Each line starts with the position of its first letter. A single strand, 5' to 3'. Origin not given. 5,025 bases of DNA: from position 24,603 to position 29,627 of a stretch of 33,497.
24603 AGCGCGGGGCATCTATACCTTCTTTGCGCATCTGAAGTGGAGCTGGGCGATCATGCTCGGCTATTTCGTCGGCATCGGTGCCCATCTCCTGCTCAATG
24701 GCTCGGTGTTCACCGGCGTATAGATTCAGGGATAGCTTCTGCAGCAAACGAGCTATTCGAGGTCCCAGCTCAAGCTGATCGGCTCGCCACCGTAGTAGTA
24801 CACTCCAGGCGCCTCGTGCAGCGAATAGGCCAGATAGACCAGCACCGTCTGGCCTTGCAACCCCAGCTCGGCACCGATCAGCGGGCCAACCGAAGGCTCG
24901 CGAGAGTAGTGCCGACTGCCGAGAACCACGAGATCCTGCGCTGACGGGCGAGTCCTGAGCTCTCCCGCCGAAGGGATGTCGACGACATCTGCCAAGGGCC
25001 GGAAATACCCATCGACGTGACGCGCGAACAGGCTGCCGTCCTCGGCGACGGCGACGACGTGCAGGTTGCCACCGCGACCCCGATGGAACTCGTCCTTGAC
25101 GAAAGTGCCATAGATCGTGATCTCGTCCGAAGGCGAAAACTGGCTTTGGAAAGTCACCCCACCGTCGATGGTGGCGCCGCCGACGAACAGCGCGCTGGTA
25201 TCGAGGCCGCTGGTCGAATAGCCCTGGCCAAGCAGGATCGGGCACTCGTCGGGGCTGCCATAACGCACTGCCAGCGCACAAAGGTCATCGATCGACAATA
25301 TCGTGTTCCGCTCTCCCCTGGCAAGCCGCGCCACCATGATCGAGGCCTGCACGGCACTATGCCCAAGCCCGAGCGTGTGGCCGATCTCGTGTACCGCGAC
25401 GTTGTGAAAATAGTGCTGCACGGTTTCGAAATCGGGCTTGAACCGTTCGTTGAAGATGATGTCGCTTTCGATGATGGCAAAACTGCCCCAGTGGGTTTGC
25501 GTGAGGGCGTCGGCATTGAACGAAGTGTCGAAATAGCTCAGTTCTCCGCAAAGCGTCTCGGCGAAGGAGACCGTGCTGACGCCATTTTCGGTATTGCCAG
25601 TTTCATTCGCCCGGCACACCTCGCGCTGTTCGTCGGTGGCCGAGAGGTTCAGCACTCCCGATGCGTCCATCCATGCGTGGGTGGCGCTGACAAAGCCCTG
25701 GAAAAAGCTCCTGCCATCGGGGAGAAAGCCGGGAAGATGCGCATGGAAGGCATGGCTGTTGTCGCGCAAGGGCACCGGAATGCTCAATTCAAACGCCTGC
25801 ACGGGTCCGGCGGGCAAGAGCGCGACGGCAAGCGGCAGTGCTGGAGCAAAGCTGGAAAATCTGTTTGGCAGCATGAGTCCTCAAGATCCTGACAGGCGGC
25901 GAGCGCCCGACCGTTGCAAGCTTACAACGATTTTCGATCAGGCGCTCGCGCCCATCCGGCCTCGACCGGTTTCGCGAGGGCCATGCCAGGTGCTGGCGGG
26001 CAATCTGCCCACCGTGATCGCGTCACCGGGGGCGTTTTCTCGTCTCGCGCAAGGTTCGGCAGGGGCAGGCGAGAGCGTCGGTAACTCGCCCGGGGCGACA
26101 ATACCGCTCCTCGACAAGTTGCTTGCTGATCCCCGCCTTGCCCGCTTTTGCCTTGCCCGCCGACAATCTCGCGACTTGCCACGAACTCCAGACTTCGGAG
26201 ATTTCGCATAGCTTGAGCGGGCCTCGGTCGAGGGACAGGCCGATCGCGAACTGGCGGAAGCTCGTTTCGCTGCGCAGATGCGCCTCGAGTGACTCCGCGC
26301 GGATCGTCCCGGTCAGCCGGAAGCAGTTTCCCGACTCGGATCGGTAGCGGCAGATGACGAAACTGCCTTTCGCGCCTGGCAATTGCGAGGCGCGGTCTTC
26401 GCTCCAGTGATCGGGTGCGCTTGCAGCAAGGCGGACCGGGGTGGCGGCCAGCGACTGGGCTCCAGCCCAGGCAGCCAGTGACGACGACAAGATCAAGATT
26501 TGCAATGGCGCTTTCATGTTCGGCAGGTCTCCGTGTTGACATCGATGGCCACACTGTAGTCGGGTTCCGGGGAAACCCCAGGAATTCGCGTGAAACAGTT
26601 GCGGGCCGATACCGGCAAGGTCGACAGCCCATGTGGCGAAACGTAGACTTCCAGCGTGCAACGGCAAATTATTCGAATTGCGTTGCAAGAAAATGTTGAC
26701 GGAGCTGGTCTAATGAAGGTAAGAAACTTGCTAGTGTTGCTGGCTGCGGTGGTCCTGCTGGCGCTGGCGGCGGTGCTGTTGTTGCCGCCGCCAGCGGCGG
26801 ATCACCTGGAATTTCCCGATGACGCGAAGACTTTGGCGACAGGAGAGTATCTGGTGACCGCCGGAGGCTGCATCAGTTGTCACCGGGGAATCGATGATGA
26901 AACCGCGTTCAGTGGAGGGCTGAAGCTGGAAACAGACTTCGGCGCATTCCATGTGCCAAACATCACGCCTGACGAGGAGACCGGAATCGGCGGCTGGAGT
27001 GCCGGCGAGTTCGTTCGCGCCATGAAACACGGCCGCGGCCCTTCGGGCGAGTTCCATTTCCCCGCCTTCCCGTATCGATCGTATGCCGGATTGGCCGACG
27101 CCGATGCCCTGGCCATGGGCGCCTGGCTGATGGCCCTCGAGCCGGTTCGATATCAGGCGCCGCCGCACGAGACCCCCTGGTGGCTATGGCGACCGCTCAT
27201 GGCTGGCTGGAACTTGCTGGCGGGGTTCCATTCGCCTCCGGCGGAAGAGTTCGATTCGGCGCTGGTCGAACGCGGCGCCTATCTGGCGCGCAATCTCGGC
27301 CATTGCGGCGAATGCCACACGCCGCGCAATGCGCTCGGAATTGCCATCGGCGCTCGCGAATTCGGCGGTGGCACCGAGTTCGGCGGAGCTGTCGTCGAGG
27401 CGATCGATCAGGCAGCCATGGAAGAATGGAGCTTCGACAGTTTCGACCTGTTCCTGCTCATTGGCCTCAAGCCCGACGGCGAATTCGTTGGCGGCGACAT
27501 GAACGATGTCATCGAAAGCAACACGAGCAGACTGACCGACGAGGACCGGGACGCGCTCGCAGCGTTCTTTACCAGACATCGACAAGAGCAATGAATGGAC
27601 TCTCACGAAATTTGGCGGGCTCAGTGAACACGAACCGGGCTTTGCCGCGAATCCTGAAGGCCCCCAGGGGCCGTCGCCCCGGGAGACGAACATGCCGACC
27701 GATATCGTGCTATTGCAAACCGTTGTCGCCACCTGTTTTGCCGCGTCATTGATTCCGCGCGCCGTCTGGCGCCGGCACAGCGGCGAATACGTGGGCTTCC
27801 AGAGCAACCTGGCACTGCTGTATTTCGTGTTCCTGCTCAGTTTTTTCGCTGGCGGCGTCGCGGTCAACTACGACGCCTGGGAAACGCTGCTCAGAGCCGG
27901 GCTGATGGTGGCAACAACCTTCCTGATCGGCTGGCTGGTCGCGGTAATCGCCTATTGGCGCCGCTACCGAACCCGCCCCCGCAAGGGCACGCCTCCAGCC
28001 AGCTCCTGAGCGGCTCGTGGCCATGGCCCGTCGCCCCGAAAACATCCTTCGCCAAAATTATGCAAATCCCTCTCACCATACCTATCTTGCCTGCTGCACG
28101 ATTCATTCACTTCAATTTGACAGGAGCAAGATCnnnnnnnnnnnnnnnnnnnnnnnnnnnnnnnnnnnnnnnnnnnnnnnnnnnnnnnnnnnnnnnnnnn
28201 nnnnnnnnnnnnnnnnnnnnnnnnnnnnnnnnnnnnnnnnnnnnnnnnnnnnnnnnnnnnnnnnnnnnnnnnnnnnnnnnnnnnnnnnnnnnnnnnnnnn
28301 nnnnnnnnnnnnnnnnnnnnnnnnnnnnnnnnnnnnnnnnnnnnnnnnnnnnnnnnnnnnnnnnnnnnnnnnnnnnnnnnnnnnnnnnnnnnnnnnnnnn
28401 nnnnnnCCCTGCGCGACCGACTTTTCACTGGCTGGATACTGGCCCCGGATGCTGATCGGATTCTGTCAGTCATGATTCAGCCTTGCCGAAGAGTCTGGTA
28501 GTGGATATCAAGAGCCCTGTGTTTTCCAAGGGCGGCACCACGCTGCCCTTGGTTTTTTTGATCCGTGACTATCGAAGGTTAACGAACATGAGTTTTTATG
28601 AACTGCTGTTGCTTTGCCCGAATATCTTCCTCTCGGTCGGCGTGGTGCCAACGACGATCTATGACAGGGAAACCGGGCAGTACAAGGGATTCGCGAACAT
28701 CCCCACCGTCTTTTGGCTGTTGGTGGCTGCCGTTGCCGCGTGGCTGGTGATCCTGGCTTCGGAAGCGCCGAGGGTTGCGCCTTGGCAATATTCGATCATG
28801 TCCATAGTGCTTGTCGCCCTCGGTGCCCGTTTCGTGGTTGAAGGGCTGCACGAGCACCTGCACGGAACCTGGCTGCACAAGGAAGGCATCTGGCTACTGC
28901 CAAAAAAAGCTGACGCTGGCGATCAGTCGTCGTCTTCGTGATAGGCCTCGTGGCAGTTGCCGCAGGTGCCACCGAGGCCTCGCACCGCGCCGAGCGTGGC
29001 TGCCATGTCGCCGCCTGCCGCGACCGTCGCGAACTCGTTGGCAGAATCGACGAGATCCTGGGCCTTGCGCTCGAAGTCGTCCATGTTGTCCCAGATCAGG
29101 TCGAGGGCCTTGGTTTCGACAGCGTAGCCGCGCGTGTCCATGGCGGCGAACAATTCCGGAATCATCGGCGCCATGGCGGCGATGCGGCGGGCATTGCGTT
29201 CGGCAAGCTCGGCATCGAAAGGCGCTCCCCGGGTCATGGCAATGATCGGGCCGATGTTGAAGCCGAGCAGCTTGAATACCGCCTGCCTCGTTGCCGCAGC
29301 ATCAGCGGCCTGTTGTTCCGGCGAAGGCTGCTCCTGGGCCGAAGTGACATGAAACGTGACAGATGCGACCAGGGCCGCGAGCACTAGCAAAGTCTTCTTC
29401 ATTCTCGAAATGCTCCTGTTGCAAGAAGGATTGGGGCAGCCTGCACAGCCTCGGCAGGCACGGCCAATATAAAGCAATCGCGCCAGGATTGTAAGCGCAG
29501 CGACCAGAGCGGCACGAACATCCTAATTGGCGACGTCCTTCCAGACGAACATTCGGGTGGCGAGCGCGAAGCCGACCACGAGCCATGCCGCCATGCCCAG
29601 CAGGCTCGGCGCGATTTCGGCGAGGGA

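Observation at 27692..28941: Orphan double-glycine-leader, glycine-zipper peptide (class II microcin-like) flanked by two small membrane proteins, with no dedicated exporter in view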

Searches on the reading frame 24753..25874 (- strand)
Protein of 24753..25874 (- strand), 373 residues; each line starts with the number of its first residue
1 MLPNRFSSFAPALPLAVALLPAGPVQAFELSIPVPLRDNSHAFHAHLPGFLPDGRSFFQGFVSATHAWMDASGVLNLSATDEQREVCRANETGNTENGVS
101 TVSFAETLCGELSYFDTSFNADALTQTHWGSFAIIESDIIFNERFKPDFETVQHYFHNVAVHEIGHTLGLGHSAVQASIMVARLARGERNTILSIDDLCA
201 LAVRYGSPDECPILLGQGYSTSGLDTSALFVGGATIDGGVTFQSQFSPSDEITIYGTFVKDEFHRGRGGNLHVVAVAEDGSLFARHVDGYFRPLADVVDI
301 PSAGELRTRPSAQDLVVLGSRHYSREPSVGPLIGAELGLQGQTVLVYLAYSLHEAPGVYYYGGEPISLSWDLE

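Call 8: search_protein_families(library=pfam, proteins=[window:24753-25874:-], max_evalue=0.001)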
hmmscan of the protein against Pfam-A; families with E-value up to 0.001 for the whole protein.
window:24753-25874:- (373 aa): 2 families
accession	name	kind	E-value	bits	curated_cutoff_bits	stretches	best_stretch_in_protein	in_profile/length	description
PF00413.30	Peptidase_M10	-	5.7e-11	43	24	1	102-205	54-158/159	Matrixin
PF16313.11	DUF4953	-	0.00021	21.1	24.2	1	149-180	6-36/316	Met-zincin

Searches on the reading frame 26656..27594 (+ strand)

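Call 4: search_protein_families(library=pfam, proteins=[window:26656-27594:+], max_evalue=1)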
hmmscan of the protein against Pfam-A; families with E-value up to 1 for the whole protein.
window:26656-27594:+ (312 aa): 6 families
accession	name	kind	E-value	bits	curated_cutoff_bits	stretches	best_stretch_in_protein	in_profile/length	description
PF00034.26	Cytochrom_C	-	3.4e-06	28.7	21.3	2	61-161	2-89/90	Cytochrome c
PF13442.11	Cytochrome_CBB3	-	3.1e-05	24.7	27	1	60-138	3-51/68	Cytochrome C oxidase, cbb3-type, subunit III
PF07635.16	PSCyt1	-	0.06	14.4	22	0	72-98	1-23/59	Planctomycete cytochrome C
PF07627.16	PSCyt3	-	0.064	14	27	0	43-81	40-80/98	Protein of unknown function (DUF1588)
PF14522.11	Cytochrome_C7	-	0.13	12.5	24.8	0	214-226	43-53/67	Cytochrome c7 and related cytochrome c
PF09699.15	Paired_CXXCH_1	-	0.61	10.3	20.6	0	67-77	4-14/41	Doubled CXXCH motif (Paired_CXXCH_1)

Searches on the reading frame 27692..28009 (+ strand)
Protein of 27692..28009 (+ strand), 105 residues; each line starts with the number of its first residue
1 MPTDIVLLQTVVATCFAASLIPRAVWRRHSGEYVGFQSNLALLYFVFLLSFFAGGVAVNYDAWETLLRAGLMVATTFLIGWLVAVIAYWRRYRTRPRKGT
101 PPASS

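Call 4: search_protein_families(library=pfam, proteins=[window:27692-28009:+], max_evalue=1)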
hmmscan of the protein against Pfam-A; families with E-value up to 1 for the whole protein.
window:27692-28009:+ (105 aa): 3 families
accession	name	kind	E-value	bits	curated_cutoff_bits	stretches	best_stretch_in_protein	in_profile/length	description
PF06305.16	LapA_dom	-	0.42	11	28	1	56-92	6-43/64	Lipopolysaccharide assembly protein A domain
PF02656.20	DUF202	-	0.92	10.4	23.4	0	48-97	17-67/68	Domain of unknown function (DUF202)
PF19865.4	DUF6338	-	0.97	9.4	26.5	0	42-101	52-118/205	Family of unknown function (DUF6338)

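Call 5: search_protein_families(library=ncbifam, proteins=[window:27692-28009:+], max_evalue=10)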
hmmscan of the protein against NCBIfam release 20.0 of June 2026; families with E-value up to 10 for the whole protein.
window:27692-28009:+ (105 aa): 4 families
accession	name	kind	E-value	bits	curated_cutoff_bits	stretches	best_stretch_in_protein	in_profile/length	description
TIGR02968.1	succ_dehyd_anc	equivalog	0.05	13.8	41.8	1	41-79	18-56/105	succinate dehydrogenase, hydrophobic membrane anchor protein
TIGR03923.1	T7SS_EccE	equivalog_domain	0.075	11.9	108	1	69-103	43-77/344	type VII secretion protein EccE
NF041647.1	ABC_perm_CPBP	equivalog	0.1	11.3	435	1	25-94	409-479/636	ABC transporter permease subunit/CPBP intramembrane protease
NF047839.1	PspM_Rv2743c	equivalog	0.31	10.9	80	1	45-103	19-76/220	phage shock envelope stress response protein PspM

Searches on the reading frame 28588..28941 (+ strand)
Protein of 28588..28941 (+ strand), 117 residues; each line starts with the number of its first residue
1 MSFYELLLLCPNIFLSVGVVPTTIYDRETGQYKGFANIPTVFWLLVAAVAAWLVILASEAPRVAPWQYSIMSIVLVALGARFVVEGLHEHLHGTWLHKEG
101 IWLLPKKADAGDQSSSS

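Call 4: search_protein_families(library=pfam, proteins=[window:28588-28941:+], max_evalue=1)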
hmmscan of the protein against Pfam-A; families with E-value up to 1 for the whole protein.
window:28588-28941:+ (117 aa): 1 family
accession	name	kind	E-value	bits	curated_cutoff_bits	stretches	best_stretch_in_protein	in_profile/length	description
PF21600.2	ZSWIM1-3_helical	-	0.087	13.3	27.3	1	76-104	40-68/126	ZSWIM1/3, helical domain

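Call 5: search_protein_families(library=ncbifam, proteins=[window:28588-28941:+], max_evalue=10)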
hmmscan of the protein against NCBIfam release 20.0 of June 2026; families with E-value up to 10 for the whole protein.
window:28588-28941:+ (117 aa): 1 family
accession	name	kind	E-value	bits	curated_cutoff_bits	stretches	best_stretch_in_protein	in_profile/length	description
NF008546.0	PRK11469.1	equivalog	0.043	13.5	214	1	53-108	57-112/188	manganese efflux pump MntP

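Call 20: find_homologous_proteins(query=window:28588-28941:+, max_evalue=0.01)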
Query window:28588-28941:+ (117 aa): 1 proteins with E <= 0.01 among 71 candidates.
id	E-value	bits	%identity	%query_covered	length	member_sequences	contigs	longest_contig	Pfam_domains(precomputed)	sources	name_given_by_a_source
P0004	3.6e-72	258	100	100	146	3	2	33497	-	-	-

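Call 72: find_related_loci(query=A7, collection=metagenome_contigs, flank=10000)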
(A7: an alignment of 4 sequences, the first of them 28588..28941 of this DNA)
Query A7 (117 aa) in metagenome_contigs; peptide patterns used: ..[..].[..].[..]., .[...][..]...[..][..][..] (x = any residue, [..] = any of these).
115 stretches matched a pattern, but none encodes a relative of the query by tblastn (E <= 1e-3).

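Call 80: predict_structure(protein=window:28588-28941:+)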
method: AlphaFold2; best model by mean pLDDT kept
length: 117 residues; sequences in the alignment: 1
mean_pLDDT: 63.1   pTM: 0.37
mean pLDDT of the five models: 63.1, 59.6, 59.5, 59.4, 56.2
residues with pLDDT >= 90: 0; 70-90: 35; 50-70: 67; < 50: 15
segments of 3 or more residues with pLDDT < 50: 104-107, 109-111
pLDDT, mean of each block of 10 residues (from residue 1): 63 56 64 58 73 72 69 74 70 57 49 49
secondary structure, 60 per line:
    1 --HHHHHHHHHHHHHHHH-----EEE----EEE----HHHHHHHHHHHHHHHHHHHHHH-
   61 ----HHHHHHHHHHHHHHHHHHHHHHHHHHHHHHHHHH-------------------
elements in order: H3-18 E24-26 E31-33 H38-59 H65-98

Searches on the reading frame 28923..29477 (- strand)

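Call 4: search_protein_families(library=pfam, proteins=[window:28923-29477:-], max_evalue=1)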
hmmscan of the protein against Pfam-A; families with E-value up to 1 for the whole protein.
window:28923-29477:- (184 aa): 5 families
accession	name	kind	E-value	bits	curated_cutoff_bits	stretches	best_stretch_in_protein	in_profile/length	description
PF01322.25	Cytochrom_C_2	-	3.6e-27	96.2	26.5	1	59-179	1-120/121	Cytochrome C'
PF13962.11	PGG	-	0.013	15.8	24.1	1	23-44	4-25/116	Domain of unknown function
PF03020.21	LEM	-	0.19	11.8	24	1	69-84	15-30/40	LEM domain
PF08560.15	DUF1757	-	0.26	11.5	21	1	25-84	29-90/148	Protein of unknown function (DUF1757)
PF23475.1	zf-Tbcl_FmdE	-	0.58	10.1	23.2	0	170-181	8-19/35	FmdE treble clef zinc finger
